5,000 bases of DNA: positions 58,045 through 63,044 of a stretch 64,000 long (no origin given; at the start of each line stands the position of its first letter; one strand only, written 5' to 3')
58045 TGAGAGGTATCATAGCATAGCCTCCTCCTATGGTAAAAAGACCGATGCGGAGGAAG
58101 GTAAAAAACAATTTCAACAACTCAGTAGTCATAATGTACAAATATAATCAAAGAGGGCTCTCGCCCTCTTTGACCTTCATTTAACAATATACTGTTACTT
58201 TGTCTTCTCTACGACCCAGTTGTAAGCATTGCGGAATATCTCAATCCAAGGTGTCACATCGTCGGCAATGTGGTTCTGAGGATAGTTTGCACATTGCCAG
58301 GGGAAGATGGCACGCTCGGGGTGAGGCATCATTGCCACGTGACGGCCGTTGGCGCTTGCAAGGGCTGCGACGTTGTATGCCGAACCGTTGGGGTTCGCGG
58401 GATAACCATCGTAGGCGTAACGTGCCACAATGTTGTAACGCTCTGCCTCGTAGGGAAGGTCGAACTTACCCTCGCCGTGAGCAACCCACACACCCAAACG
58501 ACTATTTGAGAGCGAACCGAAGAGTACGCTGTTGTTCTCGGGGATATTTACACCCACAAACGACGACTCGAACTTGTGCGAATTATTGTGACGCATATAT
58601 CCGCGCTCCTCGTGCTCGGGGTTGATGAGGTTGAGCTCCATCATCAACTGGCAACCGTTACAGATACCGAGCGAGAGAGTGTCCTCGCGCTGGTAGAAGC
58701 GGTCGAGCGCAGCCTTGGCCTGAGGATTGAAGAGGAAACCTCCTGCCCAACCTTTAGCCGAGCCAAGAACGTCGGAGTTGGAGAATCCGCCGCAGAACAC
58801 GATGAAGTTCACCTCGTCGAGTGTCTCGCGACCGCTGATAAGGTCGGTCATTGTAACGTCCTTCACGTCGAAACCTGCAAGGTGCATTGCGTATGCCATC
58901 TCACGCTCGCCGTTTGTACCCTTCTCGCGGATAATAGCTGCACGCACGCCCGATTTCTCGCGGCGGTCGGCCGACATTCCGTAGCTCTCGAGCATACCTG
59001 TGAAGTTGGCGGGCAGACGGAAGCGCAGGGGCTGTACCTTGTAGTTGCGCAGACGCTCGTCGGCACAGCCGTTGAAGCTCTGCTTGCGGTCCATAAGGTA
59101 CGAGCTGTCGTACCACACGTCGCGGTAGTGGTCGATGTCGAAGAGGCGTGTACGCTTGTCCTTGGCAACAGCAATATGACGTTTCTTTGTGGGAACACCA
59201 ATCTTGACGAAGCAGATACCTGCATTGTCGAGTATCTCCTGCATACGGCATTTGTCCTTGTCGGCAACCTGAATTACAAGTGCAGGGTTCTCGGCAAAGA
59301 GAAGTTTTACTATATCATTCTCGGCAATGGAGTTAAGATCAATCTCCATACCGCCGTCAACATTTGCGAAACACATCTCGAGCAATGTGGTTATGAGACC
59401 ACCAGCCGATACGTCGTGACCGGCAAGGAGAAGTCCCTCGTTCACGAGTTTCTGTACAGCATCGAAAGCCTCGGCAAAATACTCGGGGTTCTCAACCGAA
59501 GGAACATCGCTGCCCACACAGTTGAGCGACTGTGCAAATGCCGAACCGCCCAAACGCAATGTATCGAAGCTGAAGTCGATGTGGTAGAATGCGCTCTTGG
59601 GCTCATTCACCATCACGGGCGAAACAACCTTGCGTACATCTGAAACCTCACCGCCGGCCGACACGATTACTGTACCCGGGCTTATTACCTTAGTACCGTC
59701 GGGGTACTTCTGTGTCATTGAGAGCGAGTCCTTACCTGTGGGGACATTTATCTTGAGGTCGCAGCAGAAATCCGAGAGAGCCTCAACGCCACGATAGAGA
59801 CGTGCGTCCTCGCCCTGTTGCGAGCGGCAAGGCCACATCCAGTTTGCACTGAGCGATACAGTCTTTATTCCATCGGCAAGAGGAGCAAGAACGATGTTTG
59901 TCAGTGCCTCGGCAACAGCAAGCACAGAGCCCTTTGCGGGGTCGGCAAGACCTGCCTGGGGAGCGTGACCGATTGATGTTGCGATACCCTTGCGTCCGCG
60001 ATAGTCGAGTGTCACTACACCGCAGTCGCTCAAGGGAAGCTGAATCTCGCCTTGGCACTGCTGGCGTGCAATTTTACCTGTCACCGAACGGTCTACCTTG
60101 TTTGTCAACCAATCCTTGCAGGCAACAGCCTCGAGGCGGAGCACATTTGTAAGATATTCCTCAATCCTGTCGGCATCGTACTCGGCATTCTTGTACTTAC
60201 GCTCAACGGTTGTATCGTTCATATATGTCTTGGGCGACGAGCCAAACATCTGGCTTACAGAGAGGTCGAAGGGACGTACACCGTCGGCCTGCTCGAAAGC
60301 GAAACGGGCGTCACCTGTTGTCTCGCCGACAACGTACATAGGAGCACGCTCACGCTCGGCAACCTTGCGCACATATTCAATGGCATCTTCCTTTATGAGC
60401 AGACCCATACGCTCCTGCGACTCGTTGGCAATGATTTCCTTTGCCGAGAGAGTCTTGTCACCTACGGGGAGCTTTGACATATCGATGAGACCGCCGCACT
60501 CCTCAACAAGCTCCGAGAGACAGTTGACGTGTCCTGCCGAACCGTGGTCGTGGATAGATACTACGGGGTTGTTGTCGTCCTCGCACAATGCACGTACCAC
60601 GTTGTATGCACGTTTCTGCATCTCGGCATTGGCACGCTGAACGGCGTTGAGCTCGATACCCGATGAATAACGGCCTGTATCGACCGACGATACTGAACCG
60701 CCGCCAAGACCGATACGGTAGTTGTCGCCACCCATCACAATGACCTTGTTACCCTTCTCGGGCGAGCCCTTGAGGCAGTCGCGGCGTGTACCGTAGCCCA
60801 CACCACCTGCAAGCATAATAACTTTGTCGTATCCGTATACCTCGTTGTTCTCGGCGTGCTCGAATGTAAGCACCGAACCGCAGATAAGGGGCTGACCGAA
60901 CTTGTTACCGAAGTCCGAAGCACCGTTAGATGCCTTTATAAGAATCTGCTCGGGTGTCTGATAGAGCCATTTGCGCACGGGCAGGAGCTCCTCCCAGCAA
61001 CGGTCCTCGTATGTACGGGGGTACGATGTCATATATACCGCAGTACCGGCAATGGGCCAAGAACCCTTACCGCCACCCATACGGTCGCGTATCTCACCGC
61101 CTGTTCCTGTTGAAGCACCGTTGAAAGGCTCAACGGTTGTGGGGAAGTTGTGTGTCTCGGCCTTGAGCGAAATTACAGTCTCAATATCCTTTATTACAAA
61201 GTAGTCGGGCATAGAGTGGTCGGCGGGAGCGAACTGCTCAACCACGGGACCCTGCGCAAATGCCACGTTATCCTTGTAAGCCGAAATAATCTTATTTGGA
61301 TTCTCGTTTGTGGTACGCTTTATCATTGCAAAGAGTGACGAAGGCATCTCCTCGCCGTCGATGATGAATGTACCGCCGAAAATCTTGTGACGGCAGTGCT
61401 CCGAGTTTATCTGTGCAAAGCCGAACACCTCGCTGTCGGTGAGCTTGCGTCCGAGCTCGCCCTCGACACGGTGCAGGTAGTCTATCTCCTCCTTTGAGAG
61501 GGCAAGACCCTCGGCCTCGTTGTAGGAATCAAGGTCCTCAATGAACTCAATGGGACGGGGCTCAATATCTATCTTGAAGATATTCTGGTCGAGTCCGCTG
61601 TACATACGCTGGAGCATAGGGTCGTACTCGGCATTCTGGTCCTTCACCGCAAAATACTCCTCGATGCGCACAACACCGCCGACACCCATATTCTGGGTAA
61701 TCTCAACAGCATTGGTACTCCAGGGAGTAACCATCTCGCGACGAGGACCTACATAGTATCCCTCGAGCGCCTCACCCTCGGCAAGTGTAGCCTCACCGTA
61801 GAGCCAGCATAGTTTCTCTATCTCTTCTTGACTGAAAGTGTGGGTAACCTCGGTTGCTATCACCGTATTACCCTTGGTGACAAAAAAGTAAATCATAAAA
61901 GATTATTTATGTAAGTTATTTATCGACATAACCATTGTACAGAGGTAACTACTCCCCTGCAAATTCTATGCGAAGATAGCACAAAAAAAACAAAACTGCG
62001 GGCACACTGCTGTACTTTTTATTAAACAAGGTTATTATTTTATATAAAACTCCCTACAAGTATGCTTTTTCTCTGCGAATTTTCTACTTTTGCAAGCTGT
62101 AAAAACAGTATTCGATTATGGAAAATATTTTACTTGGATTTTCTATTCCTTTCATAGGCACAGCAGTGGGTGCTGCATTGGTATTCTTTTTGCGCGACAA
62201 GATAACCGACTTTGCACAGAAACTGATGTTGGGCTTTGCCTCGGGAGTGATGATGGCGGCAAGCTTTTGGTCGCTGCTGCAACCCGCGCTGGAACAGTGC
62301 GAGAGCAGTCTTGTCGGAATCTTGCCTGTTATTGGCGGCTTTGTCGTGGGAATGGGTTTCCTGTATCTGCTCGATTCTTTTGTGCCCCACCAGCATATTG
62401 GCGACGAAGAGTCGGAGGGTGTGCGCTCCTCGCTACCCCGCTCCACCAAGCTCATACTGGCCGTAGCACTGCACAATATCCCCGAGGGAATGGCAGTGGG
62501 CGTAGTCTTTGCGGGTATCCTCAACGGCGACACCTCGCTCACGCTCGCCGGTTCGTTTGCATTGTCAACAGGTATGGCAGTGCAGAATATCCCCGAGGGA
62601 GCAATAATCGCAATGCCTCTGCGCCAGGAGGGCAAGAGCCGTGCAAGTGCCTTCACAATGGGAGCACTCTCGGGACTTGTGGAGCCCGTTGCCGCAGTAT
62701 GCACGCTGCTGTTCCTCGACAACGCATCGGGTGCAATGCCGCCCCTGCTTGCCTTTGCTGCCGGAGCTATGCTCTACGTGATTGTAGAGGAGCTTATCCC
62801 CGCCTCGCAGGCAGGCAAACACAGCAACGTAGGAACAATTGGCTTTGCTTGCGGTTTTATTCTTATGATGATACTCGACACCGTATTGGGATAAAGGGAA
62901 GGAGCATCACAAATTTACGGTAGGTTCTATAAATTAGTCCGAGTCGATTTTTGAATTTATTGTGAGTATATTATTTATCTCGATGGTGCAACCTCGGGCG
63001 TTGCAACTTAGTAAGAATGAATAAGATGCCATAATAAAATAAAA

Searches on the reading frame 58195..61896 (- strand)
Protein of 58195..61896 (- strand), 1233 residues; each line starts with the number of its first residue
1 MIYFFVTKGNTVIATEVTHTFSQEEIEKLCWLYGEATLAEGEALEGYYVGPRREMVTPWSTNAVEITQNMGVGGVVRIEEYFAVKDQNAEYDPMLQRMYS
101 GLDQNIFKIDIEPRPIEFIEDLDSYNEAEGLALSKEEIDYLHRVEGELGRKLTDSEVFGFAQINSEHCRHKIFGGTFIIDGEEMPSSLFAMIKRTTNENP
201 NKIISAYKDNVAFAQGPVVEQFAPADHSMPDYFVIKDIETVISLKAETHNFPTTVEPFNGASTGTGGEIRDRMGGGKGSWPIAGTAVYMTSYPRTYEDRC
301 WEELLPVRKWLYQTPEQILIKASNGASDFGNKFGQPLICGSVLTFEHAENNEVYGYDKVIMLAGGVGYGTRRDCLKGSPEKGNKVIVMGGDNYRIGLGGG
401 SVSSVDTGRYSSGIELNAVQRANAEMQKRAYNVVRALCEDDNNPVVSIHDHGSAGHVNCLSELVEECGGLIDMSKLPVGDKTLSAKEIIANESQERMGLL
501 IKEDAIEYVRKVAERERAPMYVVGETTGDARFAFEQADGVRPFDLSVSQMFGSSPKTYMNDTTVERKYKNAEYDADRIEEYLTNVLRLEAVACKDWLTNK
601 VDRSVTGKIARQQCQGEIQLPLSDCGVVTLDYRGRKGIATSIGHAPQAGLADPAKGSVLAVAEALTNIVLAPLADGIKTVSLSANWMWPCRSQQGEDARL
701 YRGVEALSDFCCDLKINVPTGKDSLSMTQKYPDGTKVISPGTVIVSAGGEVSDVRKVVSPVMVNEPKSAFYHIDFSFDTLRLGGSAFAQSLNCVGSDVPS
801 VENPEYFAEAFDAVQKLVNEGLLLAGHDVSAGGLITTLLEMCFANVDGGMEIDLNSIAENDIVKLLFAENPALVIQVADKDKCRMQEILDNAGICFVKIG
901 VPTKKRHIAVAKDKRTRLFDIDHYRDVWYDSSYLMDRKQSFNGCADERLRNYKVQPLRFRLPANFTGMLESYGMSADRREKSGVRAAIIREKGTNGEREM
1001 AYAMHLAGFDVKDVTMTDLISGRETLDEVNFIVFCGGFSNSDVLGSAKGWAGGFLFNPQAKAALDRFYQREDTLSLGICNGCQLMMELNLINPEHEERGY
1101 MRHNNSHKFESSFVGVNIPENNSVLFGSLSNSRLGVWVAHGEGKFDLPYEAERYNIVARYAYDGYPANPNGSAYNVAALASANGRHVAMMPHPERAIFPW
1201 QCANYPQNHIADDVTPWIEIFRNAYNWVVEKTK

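Call 70: search_protein_families(library=pfam, proteins=[window:58195-61896:-], max_evalue=0.00001)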
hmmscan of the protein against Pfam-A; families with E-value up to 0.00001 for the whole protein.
window:58195-61896:- (1233 aa): 5 families
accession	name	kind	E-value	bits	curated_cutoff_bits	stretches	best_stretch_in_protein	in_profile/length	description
PF13507.12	GATase_5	-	1.4e-82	277.1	27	1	984-1228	2-260/260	CobB/CobQ-like glutamine amidotransferase domain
PF22689.1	FGAR-AT_PurM_N-like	-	4.7e-43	147.2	27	1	594-747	2-157/160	FGAR-AT PurM_N-like domain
PF02769.27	AIRS_C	-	2.6e-36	125.6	23.1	2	381-533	2-152/156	AIR synthase related protein, C-terminal domain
PF18072.6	FGAR-AT_linker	-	2.4e-19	70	26.6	1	122-171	1-50/50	Formylglycinamide ribonucleotide amidotransferase linker domain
PF18076.6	FGAR-AT_N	-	9.3e-08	32.5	26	1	16-85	7-78/115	Formylglycinamide ribonucleotide amidotransferase N-terminal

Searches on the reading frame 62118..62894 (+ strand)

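Call 70: search_protein_families(library=pfam, proteins=[window:62118-62894:+], max_evalue=0.00001)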
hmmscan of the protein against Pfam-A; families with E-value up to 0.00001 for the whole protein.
window:62118-62894:+ (258 aa): 1 family
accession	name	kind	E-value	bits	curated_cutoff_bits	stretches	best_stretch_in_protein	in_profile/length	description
PF02535.28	Zip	-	2e-22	80.3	35.1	2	92-253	161-322/323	ZIP Zinc transporter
